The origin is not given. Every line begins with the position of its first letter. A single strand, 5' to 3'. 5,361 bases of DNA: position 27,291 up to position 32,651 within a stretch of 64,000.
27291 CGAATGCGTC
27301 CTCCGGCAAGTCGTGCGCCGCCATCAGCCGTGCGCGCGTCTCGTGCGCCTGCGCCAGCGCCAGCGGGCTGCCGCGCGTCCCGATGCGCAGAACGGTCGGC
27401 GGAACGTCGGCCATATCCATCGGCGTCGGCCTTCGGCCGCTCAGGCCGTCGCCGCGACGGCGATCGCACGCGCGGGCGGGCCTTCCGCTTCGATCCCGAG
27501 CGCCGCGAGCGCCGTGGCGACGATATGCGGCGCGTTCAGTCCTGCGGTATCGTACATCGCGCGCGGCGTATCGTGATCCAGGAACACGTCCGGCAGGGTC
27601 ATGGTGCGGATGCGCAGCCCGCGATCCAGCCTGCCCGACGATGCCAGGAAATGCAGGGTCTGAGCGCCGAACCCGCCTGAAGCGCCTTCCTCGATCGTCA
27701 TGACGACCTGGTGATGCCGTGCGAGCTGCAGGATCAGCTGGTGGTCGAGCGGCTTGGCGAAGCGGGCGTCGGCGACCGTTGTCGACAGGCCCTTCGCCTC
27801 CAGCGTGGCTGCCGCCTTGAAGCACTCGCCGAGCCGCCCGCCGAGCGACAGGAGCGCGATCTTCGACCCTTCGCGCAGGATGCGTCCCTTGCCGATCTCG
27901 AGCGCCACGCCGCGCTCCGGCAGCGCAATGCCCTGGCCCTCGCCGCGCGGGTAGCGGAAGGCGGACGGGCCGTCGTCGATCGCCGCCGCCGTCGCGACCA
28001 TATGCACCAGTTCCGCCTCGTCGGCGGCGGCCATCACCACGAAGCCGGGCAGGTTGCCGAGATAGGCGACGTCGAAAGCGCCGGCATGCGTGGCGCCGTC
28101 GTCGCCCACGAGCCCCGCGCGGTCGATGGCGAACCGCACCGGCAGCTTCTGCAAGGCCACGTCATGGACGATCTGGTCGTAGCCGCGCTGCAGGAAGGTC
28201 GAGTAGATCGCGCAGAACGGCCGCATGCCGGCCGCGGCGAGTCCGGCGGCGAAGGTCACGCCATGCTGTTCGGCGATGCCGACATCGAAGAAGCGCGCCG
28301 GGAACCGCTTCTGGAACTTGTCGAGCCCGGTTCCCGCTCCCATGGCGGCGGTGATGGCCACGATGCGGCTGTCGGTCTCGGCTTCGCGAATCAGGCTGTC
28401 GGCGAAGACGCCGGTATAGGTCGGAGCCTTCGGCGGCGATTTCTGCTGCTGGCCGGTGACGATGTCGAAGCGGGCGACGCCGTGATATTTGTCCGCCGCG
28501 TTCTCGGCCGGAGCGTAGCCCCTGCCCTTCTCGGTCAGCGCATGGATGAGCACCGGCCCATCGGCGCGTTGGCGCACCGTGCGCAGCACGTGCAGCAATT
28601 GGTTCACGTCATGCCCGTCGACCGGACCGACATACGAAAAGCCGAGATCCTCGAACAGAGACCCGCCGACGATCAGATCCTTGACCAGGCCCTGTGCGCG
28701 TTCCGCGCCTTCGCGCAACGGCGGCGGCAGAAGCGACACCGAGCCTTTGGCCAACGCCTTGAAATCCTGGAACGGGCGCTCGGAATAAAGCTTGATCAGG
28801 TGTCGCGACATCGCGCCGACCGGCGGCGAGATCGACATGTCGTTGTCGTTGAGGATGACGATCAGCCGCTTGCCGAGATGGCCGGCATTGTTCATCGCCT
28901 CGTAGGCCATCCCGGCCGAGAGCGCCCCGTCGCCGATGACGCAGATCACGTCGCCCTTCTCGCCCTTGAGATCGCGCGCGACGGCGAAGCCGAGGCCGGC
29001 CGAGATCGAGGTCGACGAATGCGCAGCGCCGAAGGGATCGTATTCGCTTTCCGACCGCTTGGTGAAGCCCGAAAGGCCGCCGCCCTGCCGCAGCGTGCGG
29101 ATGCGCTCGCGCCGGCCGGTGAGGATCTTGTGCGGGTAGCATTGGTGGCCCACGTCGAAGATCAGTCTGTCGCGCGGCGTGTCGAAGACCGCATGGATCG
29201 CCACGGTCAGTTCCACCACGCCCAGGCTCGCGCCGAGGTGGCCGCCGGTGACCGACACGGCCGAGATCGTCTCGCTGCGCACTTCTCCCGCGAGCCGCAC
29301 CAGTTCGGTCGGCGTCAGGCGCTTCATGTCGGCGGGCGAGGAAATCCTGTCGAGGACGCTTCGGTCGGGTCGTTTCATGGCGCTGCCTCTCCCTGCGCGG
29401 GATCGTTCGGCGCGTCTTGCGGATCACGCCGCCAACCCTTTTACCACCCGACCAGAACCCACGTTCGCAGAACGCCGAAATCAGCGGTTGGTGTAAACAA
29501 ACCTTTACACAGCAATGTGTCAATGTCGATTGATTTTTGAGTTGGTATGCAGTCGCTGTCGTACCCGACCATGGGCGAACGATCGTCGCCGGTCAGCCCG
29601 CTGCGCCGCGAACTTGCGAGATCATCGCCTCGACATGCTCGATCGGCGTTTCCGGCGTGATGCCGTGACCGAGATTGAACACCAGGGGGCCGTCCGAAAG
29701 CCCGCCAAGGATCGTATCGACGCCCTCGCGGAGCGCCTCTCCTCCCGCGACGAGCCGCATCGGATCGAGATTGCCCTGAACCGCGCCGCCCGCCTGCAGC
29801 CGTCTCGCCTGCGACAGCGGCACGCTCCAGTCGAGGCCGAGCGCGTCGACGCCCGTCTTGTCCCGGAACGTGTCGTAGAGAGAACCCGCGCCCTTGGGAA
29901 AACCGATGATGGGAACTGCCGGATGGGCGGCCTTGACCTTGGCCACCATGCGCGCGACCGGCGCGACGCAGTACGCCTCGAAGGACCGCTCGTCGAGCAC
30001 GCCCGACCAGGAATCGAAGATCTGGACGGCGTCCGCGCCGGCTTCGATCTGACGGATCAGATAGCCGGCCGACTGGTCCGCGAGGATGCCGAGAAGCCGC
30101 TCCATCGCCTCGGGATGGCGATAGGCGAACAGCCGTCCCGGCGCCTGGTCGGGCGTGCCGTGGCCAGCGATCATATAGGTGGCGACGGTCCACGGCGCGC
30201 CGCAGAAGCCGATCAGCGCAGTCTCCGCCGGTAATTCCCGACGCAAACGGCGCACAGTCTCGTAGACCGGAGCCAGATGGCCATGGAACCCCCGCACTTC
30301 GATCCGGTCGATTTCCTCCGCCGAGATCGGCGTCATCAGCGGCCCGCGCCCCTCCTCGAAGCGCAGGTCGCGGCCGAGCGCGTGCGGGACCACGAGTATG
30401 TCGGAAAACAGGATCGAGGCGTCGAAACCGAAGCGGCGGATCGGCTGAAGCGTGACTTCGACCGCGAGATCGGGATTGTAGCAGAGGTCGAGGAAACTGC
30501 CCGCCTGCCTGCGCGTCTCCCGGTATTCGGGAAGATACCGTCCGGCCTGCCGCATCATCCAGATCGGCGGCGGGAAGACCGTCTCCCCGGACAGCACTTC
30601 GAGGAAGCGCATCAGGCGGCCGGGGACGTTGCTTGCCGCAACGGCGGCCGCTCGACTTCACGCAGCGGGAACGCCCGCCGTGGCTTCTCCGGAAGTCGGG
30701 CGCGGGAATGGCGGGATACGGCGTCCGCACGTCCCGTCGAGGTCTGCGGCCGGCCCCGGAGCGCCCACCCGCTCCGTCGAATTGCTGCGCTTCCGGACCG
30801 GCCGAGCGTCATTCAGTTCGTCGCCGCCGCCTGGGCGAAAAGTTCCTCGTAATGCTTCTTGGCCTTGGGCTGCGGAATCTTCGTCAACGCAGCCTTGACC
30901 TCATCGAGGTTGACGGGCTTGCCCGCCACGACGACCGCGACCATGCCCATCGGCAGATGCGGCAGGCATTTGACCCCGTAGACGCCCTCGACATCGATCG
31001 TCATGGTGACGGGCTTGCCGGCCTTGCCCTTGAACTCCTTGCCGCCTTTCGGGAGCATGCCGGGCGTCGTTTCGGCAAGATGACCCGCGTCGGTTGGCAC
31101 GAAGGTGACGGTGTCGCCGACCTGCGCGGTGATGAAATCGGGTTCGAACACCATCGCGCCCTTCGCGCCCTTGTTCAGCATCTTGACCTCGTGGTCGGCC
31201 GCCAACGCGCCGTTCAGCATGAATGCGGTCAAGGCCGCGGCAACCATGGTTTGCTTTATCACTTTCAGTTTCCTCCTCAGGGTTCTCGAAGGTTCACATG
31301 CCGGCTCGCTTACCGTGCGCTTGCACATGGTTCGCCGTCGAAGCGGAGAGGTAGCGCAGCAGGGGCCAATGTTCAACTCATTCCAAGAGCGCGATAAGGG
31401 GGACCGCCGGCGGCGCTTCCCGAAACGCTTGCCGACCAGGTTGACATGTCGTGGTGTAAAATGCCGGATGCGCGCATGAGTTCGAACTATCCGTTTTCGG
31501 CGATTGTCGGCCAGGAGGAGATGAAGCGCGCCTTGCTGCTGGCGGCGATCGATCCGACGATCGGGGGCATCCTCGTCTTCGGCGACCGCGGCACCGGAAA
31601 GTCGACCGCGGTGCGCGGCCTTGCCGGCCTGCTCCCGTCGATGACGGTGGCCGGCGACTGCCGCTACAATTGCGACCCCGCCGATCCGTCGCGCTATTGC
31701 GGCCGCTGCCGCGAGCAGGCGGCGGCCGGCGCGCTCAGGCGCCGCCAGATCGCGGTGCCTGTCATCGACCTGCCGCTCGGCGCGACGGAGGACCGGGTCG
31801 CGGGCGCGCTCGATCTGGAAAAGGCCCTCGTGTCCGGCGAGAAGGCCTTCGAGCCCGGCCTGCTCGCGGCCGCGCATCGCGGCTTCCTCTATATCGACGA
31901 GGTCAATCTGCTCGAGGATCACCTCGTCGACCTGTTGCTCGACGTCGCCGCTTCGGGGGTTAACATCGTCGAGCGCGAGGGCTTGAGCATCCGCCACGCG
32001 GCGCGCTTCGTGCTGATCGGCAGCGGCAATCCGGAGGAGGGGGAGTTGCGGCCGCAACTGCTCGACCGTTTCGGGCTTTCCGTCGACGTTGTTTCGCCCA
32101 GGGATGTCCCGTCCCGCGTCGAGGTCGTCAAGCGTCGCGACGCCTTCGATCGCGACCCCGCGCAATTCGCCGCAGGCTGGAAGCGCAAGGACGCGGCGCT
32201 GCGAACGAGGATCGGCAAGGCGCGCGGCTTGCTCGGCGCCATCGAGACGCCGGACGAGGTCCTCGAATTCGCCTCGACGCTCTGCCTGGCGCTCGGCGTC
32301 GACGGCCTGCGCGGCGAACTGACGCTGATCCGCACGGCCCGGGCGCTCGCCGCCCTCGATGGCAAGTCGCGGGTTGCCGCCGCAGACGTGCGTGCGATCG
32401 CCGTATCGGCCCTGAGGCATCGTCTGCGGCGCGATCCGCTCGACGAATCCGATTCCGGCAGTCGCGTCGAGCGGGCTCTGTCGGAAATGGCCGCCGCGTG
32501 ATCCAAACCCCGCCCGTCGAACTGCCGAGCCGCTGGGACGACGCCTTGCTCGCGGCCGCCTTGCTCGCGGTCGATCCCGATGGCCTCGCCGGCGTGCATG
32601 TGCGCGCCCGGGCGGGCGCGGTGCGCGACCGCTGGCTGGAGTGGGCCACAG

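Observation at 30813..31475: Pseudoazurin inside a photosynthesis cluster that lacks pufC: possible copper-protein donor to the reaction centre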

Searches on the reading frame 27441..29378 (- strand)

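Call 7: search_protein_families(library=pfam, proteins=[window:27441-29378:-], max_evalue=0.001)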
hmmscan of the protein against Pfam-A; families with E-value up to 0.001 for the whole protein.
window:27441-29378:- (645 aa): 6 families
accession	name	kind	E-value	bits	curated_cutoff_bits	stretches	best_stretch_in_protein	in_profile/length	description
PF13292.11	DXP_synthase_N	-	2.3e-115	385.1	21.2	1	9-282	1-274/274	1-deoxy-D-xylulose-5-phosphate synthase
PF02779.29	Transket_pyr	-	1.1e-45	155.9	27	1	319-480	3-171/174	Transketolase, pyrimidine binding domain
PF02780.25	Transketolase_C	-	2.6e-26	92.4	25.9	1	496-619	1-124/124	Transketolase, C-terminal domain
PF00456.26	Transketolase_N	-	1.4e-07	31.3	22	0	144-185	147-189/334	Transketolase, thiamine diphosphate binding domain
PF00676.26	E1_dh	-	1.6e-06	27.8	22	1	111-187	95-169/300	Dehydrogenase E1 component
PF02775.26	TPP_enzyme_C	-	0.00074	19.8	21.9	0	122-180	31-83/151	Thiamine pyrophosphate enzyme, C-terminal TPP binding domain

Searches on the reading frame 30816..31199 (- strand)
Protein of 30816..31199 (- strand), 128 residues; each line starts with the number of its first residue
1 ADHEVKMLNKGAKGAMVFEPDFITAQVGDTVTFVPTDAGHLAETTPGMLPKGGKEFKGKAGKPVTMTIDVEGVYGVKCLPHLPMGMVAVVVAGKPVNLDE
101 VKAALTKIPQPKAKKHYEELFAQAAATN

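Call 52: search_solved_structures(query=window:30816-31199:-, show_alignments=2)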
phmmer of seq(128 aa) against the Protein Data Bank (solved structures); distinct sequences matched with E-value up to 0.001: 26.
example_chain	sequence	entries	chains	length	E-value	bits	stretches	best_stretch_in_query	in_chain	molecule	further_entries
1bqk_A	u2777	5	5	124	1.9e-31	111.9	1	1-109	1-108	PSEUDOAZURIN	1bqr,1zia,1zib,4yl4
1paz_A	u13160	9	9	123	4.3e-31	110.8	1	4-115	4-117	PSEUDOAZURIN PRECURSOR | PSEUDOAZURIN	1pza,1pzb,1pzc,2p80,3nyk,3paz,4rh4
5x31_A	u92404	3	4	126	4.4e-31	110.7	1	4-115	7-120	Pseudoazurin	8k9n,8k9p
6akn_A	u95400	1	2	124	4.7e-31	110.6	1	1-109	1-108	Pseudoazurin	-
1adw_A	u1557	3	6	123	5.4e-31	110.4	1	1-118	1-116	PSEUDOAZURIN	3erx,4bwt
6ifp_A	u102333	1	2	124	6.7e-31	110.1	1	1-109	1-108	Pseudoazurin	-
5ztd_A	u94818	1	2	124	7.4e-31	110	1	1-109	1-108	Pseudoazurin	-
4bwu_A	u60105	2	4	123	8.1e-31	109.9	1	1-118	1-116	PSEUDOAZURIN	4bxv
2jkw_A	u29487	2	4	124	8.6e-31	109.8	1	1-109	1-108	PSEUDOAZURIN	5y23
9m62_A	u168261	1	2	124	1.1e-30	109.4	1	1-109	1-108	Pseudoazurin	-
5z0x_A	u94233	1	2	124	1.2e-30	109.4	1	1-109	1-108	Pseudoazurin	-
5yw3_A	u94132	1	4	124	1.4e-30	109.1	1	1-109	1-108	Pseudoazurin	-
8hm9_A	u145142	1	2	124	1.8e-30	108.7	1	1-109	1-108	Pseudoazurin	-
5ysg_A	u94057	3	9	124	2.9e-30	108.1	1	1-109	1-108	Pseudoazurin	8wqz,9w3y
1py0_A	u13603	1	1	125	5.6e-30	107.2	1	4-115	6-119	Pseudoazurin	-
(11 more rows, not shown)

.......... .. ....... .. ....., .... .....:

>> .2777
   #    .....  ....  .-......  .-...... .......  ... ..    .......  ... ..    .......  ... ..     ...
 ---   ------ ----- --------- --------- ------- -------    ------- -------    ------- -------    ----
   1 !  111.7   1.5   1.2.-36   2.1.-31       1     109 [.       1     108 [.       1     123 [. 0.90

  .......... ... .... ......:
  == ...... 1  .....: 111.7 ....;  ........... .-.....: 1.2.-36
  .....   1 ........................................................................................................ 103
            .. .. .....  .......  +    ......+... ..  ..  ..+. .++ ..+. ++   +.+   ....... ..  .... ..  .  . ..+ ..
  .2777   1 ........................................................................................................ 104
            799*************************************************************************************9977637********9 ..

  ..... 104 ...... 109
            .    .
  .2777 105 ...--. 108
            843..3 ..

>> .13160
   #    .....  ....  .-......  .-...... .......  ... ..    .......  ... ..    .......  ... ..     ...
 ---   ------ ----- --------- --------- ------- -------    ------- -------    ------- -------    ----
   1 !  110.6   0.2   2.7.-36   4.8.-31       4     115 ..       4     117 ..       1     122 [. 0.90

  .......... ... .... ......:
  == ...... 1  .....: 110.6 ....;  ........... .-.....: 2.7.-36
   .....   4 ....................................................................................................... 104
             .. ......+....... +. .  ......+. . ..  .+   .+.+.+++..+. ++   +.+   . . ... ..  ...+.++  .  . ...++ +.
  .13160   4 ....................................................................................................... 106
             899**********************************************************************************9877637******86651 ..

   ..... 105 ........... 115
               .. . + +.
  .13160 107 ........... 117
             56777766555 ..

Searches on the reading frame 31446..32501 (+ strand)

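Call 7: search_protein_families(library=pfam, proteins=[window:31446-32501:+], max_evalue=0.001)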
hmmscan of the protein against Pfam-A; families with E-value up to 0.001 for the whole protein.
window:31446-32501:+ (351 aa): 6 families
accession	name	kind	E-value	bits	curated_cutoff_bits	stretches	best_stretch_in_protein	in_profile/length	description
PF17863.7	AAA_lid_2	-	9.8e-19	67.3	22.7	1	276-337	4-66/74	AAA lid domain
PF01078.27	Mg_chelatase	-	1.7e-14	54.2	20.3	2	126-196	88-158/207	Magnesium chelatase, subunit ChlI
PF07728.20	AAA_5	-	1.1e-06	29.2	22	0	109-209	33-139/139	AAA domain (dynein-related subfamily)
PF00493.29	MCM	-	4.8e-05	23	23.3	0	129-202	106-179/224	MCM P-loop domain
PF13191.12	AAA_16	-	6.6e-05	23.9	32.6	1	21-163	3-151/167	AAA ATPase domain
PF13401.12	AAA_22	-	0.00015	22.5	27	1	42-192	8-122/130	AAA domain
